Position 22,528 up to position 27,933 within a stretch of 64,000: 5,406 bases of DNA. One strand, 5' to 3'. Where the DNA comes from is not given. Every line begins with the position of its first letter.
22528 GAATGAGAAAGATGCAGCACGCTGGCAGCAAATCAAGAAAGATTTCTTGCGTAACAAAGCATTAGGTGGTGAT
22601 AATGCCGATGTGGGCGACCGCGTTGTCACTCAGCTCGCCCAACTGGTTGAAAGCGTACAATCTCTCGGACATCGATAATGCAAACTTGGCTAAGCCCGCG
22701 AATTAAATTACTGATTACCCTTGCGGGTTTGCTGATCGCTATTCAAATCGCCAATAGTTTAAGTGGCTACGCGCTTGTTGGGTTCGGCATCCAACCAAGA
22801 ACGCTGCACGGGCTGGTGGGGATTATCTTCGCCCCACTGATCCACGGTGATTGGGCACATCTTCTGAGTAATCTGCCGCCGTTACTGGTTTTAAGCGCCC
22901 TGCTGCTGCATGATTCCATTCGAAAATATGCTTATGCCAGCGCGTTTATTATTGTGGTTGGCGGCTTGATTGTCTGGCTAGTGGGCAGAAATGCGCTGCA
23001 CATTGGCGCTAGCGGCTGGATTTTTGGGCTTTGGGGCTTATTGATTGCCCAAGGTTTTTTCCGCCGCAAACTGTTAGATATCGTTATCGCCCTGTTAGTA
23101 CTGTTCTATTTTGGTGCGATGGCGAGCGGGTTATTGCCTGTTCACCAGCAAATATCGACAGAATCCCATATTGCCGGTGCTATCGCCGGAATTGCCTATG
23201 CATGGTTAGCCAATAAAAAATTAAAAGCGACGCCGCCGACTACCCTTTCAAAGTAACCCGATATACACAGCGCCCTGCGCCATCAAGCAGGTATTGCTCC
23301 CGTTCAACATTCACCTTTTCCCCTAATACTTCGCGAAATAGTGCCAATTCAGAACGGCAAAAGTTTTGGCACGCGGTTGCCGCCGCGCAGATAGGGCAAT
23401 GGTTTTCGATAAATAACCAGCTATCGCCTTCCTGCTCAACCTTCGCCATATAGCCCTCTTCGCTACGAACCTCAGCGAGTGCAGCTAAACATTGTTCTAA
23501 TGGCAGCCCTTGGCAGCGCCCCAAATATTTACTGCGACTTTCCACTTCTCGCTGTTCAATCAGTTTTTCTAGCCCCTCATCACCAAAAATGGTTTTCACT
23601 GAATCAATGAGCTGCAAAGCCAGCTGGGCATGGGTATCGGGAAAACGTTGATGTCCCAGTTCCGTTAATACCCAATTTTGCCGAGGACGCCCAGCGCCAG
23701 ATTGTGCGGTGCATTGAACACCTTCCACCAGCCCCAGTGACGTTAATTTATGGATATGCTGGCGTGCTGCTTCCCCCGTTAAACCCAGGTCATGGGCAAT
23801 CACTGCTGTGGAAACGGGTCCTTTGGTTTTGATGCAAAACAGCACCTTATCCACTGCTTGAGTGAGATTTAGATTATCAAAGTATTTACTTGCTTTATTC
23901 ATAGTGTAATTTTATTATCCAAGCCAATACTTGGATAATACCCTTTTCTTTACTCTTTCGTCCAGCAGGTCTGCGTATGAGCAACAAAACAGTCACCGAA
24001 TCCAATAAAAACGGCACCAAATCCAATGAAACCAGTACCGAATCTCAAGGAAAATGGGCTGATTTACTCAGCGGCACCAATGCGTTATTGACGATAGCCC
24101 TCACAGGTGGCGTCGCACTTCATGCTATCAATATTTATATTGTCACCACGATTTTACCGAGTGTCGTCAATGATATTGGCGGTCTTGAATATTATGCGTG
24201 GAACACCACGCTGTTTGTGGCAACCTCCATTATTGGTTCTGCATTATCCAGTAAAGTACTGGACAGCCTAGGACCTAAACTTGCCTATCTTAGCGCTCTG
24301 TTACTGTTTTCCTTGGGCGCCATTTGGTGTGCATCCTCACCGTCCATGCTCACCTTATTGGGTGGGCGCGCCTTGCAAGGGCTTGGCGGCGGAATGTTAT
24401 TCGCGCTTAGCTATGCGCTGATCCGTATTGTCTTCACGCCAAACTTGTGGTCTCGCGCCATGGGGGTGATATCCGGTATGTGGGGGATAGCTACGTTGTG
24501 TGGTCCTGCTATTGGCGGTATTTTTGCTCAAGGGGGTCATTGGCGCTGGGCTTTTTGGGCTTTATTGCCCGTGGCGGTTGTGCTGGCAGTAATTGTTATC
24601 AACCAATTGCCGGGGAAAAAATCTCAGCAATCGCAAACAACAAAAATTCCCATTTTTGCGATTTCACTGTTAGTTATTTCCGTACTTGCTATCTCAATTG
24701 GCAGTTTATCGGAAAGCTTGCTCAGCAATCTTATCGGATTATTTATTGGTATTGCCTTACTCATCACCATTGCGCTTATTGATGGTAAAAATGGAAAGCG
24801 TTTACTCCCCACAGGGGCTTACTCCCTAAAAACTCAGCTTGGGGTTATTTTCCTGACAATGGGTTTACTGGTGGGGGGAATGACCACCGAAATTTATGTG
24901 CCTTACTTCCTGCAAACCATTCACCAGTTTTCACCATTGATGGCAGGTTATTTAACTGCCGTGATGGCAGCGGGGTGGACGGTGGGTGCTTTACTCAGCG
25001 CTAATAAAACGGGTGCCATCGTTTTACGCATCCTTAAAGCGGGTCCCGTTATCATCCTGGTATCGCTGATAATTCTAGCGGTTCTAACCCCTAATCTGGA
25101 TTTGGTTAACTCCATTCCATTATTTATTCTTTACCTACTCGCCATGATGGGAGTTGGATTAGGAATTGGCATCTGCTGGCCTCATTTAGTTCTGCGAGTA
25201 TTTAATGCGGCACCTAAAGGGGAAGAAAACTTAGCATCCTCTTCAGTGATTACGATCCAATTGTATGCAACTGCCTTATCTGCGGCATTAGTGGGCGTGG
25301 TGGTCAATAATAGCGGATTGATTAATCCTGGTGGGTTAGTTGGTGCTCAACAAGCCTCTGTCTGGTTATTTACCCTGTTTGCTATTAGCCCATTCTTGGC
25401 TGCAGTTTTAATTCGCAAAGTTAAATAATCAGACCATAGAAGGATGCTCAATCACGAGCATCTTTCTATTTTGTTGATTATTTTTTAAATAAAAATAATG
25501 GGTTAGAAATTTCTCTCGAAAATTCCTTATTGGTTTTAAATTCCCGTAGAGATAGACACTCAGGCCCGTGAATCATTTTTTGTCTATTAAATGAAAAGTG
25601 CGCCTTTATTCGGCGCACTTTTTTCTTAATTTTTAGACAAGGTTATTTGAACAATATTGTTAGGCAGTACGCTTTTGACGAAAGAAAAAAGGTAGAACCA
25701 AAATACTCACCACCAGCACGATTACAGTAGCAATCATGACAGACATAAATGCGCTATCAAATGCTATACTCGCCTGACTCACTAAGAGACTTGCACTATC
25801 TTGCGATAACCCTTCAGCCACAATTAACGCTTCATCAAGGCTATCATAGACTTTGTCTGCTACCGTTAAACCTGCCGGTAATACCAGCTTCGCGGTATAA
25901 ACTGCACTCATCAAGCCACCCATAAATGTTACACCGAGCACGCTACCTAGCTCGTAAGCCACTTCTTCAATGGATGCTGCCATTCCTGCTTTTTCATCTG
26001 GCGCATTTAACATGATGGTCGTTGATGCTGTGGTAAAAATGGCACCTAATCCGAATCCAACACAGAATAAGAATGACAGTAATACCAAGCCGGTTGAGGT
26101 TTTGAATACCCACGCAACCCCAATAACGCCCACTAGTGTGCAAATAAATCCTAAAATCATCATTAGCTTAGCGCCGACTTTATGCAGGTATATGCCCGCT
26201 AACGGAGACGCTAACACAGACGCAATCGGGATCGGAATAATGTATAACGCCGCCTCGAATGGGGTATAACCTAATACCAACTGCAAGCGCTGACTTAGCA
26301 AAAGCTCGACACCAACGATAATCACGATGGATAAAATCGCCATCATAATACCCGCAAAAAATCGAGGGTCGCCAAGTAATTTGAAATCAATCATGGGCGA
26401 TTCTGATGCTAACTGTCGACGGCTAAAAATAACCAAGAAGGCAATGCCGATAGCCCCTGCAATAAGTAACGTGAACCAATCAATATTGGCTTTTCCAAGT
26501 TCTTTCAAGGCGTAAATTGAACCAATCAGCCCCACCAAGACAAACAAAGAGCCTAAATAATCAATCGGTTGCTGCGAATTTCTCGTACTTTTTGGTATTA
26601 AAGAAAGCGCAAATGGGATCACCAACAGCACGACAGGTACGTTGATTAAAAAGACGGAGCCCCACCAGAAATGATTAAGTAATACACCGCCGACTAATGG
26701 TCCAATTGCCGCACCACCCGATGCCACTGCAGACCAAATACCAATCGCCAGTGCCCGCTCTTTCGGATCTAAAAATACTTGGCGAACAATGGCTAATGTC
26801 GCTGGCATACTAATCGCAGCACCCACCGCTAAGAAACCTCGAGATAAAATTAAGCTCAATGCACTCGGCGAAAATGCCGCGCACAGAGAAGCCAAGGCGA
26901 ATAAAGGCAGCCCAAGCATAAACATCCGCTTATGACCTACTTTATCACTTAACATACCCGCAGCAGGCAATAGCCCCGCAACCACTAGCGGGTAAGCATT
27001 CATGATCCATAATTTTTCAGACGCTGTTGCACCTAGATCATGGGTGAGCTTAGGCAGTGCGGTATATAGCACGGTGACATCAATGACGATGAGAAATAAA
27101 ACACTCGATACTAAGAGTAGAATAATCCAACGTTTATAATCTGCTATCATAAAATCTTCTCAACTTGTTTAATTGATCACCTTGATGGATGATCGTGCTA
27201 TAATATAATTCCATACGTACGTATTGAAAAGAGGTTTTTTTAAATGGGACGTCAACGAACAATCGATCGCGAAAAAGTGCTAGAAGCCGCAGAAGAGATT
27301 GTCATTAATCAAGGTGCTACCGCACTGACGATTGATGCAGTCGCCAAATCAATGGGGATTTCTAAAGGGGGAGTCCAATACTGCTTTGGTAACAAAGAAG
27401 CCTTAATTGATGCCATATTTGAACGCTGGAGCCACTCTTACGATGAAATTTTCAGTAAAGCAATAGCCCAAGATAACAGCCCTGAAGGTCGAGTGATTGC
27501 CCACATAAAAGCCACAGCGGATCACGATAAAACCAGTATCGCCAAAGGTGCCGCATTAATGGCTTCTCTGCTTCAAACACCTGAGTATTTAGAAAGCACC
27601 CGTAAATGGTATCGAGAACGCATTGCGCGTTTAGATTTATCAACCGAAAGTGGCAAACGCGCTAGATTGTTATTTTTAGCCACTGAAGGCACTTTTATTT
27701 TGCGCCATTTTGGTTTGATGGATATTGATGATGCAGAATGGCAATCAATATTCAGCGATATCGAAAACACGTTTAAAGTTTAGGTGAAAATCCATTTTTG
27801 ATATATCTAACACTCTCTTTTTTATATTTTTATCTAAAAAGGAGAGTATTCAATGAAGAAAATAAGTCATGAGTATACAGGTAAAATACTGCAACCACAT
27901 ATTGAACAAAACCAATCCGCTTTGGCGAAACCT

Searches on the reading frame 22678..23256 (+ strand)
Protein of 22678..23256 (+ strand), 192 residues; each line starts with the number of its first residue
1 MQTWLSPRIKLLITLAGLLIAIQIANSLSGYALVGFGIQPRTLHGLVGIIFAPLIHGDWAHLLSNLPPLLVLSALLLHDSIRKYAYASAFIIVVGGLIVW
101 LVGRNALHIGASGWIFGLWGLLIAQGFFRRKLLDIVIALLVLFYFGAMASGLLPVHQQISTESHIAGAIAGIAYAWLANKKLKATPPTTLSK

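Call 5: search_protein_families(library=pfam, proteins=[window:22678-23253:+], max_evalue=0.01)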
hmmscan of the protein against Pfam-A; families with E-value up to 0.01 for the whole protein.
window:22678-23253:+ (192 aa): 1 family
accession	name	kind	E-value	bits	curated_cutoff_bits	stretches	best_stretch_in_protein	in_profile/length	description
PF01694.28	Rhomboid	-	2.9e-19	70.1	22.6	1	47-178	5-140/143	Rhomboid domain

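Call 6: search_protein_families(library=ncbifam, proteins=[window:22678-23253:+], max_evalue=0.01)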
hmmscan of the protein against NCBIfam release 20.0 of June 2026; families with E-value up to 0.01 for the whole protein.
window:22678-23253:+ (192 aa): 1 family
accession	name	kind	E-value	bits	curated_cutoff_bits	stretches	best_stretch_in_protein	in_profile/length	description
TIGR03902.1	rhom_GG_sort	equivalog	1.1e-06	28.6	84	1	52-175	22-153/154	rhombosortase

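Call 14: search_protein_families(library=padloc, proteins=[window:22678-23253:+], max_evalue=0.01)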
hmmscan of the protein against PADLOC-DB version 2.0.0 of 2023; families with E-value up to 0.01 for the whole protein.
window:22678-23253:+ (192 aa): 0 families

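Call 26: find_encoding_contigs(protein=window:22678-23256:+, flank=6000, max_places=10)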
Protein window:22678-23256:+ (192 aa): 22 contigs read that carry it; 10 places shown.
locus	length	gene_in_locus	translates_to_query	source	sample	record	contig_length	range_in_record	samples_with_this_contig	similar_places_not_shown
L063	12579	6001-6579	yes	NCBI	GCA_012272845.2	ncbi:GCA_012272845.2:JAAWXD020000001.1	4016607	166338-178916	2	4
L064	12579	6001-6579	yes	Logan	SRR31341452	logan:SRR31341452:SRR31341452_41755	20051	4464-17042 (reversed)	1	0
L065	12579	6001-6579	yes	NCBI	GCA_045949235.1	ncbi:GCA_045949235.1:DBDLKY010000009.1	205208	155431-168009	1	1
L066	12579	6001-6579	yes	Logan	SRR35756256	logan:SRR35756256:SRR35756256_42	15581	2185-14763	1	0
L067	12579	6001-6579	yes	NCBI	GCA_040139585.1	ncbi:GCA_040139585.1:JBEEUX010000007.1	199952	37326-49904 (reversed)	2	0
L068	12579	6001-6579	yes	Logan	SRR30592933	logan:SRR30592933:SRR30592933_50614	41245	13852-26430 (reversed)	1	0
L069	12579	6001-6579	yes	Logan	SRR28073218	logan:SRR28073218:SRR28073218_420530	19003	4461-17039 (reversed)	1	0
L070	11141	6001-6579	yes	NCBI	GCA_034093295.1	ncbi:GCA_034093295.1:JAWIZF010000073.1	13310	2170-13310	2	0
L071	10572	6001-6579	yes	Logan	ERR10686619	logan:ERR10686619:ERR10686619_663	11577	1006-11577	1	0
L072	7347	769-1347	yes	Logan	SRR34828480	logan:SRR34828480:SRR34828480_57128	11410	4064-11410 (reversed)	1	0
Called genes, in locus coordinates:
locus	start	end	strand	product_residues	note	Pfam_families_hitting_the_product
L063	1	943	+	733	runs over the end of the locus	-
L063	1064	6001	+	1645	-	PF12458:DUF3686, PF25472:DUF7902, PF07728:AAA_5 (faint)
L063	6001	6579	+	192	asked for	PF01694:Rhomboid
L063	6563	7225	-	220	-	-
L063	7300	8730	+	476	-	PF07690:MFS_1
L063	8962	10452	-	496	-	PF07690:MFS_1, PF00083:Sugar_tr (weak)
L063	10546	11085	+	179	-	PF00440:TetR_N, PF17937:TetR_C_28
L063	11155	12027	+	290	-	-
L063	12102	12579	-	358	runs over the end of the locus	PF00795:CN_hydrolase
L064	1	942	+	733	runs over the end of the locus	-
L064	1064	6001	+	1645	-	PF12458:DUF3686, PF25472:DUF7902, PF07728:AAA_5 (faint)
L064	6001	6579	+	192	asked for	PF01694:Rhomboid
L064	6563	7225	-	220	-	-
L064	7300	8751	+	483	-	PF07690:MFS_1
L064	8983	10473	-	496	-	PF07690:MFS_1, PF00083:Sugar_tr (weak)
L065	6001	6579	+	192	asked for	PF01694:Rhomboid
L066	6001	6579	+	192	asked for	PF01694:Rhomboid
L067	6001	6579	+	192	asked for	PF01694:Rhomboid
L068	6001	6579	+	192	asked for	PF01694:Rhomboid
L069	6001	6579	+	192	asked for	PF01694:Rhomboid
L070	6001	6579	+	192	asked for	PF01694:Rhomboid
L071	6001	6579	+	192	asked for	PF01694:Rhomboid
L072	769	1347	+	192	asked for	PF01694:Rhomboid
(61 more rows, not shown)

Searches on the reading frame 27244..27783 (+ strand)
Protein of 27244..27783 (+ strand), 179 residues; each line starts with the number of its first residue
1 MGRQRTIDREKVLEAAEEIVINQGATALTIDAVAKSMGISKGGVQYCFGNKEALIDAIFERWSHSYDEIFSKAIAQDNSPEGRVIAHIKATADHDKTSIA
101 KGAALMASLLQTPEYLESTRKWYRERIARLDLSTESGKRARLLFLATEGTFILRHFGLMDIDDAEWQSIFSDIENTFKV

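Call 49: find_encoding_contigs(protein=window:27244-27783:+, flank=10000, max_places=10)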
Protein window:27244-27783:+ (179 aa): no gene with exactly this product is on record in the collection.
